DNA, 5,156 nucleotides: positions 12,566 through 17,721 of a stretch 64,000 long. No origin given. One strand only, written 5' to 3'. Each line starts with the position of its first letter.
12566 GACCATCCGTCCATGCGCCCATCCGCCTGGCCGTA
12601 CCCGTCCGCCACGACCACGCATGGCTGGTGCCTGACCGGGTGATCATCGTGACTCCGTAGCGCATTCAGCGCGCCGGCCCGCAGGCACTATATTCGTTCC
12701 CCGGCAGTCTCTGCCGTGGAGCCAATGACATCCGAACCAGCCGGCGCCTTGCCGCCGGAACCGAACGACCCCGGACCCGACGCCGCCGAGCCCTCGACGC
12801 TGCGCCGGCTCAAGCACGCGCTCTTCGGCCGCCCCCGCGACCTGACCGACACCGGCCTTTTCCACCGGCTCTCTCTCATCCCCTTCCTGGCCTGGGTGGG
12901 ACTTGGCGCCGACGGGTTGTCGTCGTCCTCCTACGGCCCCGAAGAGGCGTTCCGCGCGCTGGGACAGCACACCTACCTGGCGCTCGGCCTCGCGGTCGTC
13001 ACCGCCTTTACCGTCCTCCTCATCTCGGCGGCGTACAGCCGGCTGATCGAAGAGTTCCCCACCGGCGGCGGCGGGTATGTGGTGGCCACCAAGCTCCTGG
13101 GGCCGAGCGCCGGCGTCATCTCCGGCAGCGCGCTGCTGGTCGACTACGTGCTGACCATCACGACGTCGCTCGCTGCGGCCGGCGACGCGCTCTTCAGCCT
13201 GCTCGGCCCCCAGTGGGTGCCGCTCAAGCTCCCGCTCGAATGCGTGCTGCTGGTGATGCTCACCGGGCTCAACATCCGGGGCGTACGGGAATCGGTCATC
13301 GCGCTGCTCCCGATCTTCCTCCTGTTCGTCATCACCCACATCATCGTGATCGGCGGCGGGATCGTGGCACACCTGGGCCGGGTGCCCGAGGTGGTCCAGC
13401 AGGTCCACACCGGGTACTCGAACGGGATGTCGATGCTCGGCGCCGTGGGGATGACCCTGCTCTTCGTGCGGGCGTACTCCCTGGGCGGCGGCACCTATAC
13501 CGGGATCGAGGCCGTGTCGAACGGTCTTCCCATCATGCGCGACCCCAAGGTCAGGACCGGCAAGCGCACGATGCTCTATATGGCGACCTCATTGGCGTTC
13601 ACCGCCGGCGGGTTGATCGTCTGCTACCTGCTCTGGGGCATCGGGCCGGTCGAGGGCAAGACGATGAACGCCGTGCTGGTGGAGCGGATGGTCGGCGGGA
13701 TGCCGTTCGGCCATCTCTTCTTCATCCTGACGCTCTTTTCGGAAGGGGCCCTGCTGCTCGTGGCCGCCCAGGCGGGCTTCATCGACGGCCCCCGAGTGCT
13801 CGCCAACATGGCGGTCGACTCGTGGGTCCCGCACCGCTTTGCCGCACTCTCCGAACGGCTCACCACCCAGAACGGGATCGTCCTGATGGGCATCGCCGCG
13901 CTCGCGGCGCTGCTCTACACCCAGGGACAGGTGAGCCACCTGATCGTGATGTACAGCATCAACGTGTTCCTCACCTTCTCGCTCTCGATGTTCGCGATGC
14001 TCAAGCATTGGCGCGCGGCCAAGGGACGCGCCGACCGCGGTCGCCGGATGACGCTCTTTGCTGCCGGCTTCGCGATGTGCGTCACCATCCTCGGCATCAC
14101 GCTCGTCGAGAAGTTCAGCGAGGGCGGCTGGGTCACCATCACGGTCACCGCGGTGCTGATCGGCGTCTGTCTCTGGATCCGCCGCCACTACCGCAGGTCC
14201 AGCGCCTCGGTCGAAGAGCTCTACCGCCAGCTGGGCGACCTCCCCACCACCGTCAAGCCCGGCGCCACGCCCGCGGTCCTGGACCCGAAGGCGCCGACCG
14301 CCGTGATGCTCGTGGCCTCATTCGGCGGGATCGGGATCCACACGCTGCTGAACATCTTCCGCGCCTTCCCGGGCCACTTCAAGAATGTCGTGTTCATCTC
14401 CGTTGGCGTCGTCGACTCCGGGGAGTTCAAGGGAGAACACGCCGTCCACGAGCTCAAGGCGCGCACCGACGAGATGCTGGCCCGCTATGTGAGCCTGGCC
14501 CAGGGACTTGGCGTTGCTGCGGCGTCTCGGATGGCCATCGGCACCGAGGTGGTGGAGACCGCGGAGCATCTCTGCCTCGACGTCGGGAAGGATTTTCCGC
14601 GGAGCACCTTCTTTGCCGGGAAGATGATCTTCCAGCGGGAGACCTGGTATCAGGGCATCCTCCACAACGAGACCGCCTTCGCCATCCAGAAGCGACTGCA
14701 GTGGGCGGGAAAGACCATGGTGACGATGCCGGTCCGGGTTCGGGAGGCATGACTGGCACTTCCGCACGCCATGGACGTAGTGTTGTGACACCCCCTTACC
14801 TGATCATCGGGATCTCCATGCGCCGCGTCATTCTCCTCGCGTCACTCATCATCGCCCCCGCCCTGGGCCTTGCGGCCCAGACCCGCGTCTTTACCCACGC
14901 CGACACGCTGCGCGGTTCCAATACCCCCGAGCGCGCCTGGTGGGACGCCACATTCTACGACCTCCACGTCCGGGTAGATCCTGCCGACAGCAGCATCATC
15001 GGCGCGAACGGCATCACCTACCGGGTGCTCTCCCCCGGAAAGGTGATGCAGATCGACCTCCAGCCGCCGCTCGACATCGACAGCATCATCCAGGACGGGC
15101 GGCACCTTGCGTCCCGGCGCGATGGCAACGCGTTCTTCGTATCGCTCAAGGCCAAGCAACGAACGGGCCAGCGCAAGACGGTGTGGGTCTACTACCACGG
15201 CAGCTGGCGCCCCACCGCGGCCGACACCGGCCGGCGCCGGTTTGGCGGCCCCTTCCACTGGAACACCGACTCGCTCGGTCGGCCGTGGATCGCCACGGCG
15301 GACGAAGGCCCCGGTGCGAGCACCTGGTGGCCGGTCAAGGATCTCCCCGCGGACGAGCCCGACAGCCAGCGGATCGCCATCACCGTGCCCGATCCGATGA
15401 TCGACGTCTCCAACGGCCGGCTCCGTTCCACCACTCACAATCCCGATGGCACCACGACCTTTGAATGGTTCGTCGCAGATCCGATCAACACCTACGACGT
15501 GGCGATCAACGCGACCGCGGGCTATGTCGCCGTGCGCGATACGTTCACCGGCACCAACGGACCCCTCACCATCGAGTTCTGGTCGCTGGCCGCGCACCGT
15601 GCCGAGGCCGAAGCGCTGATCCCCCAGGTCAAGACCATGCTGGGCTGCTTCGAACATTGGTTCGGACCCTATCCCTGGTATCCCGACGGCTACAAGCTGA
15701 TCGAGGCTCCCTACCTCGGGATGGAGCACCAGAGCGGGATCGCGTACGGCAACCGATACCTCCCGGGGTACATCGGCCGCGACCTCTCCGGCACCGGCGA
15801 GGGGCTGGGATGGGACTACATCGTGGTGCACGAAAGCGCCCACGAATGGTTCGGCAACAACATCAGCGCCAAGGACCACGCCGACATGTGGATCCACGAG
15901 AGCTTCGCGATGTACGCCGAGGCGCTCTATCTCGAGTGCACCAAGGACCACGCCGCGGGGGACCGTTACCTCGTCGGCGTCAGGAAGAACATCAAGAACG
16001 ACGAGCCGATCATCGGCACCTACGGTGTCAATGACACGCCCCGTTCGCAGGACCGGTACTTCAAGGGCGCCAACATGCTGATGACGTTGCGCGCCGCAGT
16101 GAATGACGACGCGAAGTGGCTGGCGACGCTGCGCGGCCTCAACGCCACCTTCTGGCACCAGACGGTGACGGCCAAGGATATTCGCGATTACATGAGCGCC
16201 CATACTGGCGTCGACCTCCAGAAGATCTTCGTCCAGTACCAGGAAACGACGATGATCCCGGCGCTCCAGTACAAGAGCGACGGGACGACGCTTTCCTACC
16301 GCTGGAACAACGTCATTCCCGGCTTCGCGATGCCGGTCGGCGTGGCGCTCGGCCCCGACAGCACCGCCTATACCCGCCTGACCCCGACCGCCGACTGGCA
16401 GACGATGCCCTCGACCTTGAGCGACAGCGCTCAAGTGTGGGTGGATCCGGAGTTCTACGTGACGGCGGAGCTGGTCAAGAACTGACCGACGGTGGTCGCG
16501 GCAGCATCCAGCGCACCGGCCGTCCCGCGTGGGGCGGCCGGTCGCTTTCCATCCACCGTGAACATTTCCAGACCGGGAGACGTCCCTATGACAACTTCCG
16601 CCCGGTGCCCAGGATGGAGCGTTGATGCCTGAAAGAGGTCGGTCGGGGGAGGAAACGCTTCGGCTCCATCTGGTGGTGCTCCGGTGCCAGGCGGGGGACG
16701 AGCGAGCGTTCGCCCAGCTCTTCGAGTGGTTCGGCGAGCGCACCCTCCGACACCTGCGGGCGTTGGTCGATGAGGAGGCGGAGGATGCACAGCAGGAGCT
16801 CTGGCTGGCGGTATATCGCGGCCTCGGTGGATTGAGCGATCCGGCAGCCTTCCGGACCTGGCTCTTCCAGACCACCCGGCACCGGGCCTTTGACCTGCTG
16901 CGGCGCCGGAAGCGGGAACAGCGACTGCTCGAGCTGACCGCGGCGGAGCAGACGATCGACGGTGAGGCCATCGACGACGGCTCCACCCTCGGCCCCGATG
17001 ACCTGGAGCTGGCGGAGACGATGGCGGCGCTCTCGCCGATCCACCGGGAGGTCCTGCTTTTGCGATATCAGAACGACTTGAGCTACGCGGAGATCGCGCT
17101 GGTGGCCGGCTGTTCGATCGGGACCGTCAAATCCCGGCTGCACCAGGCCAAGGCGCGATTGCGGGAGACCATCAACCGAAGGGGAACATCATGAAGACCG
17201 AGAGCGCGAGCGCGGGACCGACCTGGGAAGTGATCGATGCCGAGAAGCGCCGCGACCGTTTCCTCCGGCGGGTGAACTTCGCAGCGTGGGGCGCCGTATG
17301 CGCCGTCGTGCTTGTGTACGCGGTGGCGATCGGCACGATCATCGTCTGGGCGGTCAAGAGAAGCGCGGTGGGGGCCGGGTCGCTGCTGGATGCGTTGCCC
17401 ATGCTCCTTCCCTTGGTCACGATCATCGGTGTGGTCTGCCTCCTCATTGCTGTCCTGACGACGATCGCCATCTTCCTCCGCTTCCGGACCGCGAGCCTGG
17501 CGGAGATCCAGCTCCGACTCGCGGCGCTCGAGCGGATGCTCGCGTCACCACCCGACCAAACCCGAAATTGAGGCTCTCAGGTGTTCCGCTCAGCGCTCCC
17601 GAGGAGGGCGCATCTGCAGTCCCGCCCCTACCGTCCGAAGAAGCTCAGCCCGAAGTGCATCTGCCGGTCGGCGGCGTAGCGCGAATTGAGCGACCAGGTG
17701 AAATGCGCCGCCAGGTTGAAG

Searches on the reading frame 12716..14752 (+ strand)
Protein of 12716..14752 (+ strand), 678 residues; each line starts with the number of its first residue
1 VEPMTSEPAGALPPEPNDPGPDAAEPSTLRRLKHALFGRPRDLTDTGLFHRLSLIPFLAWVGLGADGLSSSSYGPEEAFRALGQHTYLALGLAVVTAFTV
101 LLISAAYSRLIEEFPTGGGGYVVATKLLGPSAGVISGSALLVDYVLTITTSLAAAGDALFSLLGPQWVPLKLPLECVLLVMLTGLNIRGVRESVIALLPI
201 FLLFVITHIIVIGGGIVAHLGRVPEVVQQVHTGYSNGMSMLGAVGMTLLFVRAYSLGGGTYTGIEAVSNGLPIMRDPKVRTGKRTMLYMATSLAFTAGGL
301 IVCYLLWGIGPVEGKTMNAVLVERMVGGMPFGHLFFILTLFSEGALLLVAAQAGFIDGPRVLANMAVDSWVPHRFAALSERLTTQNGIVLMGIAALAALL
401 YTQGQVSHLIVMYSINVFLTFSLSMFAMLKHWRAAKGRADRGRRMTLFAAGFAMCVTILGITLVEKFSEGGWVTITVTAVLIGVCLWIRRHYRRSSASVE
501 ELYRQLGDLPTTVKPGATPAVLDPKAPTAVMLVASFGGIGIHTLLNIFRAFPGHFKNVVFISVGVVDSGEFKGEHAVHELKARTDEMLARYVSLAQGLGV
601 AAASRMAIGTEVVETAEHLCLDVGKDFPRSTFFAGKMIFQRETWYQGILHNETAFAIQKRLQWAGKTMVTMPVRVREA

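Call 87: search_protein_families(library=pfam, proteins=[window:12716-14752:+], max_evalue=0.0001)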
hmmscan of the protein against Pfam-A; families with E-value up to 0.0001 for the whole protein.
window:12716-14752:+ (678 aa): 2 families
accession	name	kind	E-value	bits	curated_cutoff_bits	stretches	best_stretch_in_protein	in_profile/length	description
PF13520.12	AA_permease_2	-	5.9e-20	72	27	1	91-484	38-426/427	Amino acid permease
PF00324.27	AA_permease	-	1.4e-10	40.9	24.6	1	95-465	37-419/470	Amino acid permease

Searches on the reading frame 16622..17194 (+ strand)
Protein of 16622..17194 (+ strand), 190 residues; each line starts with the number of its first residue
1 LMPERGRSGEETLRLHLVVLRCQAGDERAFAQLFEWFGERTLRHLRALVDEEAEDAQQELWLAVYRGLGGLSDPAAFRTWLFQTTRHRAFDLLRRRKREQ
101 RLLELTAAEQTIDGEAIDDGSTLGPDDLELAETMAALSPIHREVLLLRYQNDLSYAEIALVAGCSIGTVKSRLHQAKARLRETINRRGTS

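Call 87: search_protein_families(library=pfam, proteins=[window:16622-17194:+], max_evalue=0.0001)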
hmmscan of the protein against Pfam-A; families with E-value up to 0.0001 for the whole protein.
window:16622-17194:+ (190 aa): 4 families
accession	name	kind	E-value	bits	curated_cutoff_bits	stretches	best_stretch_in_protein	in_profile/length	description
PF08281.18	Sigma70_r4_2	-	1.9e-16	59.9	25.7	1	129-180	3-54/54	Sigma-70, region 4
PF04545.22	Sigma70_r4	-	2.7e-12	46.4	24.1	1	134-182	2-50/50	Sigma-70, region 4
PF04542.20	Sigma70_r2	-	6.2e-10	39.2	24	1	51-98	21-70/71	Sigma-70 region 2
PF07638.17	Sigma70_ECF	-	3.4e-06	27.5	21.1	1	22-184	11-183/185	ECF sigma factor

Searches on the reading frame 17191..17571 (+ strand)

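Call 87: search_protein_families(library=pfam, proteins=[window:17191-17571:+], max_evalue=0.0001)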
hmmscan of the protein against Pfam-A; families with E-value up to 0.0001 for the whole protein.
window:17191-17571:+ (126 aa): 1 family
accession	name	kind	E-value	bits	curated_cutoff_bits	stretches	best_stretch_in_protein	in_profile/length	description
PF20990.2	DUF2207_C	-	8e-05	22.9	33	1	20-122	122-212/247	Predicted membrane protein (DUF2207) C-terminal domain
